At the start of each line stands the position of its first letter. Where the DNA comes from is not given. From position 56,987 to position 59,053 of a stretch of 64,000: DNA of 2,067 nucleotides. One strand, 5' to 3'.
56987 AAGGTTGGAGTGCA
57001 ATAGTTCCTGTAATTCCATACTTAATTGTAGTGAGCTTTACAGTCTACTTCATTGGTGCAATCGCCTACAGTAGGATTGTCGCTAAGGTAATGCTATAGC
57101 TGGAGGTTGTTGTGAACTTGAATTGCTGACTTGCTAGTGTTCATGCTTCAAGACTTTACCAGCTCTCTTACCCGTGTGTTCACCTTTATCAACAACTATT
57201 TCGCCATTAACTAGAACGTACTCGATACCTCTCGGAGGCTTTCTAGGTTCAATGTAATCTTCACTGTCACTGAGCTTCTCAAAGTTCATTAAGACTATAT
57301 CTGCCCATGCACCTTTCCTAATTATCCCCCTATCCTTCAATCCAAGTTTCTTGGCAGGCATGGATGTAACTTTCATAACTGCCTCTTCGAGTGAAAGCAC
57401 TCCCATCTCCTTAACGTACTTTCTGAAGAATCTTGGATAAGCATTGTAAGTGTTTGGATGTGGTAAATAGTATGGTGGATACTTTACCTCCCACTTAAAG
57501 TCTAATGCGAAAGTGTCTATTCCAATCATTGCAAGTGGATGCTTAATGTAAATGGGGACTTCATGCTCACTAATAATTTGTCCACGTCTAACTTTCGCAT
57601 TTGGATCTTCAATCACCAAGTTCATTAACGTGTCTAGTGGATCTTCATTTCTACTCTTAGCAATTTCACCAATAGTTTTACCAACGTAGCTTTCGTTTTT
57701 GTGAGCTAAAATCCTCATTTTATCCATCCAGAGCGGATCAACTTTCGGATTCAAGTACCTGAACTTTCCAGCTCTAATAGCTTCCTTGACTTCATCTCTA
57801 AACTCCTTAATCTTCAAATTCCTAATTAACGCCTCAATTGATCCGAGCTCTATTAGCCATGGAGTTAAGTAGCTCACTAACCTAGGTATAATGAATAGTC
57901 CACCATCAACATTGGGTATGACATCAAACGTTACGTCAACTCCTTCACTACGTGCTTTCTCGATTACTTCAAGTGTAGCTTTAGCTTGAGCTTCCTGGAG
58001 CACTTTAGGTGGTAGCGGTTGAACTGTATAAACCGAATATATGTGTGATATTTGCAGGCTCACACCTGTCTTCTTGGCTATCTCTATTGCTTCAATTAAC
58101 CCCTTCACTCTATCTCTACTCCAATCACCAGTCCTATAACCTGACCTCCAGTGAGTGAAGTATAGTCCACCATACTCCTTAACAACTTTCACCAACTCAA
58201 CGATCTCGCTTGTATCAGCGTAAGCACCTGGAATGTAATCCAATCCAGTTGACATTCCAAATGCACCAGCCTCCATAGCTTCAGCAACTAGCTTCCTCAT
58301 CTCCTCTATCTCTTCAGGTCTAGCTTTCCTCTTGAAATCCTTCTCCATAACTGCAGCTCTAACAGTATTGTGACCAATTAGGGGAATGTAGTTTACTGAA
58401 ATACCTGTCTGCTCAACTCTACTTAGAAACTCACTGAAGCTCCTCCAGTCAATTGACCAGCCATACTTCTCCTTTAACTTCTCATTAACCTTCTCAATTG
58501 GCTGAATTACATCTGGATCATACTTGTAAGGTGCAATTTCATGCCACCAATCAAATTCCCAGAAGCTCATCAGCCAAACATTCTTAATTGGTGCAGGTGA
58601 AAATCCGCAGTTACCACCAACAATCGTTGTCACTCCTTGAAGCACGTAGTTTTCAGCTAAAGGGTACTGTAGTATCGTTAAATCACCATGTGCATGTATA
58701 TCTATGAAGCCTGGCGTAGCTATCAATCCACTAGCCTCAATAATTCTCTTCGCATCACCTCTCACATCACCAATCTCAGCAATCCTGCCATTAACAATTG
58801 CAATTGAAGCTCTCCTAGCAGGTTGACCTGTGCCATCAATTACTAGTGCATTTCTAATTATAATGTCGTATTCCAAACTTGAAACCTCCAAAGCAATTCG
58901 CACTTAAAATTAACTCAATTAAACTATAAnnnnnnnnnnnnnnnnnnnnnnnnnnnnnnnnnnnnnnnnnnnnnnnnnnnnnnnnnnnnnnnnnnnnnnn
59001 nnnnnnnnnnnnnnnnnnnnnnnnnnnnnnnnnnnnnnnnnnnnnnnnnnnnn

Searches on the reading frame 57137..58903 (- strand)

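Call 60: search_protein_families(library=pfam, max_evalue=0.00001, proteins=[window:57137-58903:-])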
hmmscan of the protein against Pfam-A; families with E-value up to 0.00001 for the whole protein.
seq(589 aa): 2 families
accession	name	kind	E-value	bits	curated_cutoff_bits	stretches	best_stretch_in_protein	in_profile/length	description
PF07969.17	Amidohydro_3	-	1.2e-20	74.9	29.7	2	481-571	382-472/472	Amidohydrolase family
PF01979.26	Amidohydro_1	-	1.3e-10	41.5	25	0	496-570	275-345/345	Amidohydrolase family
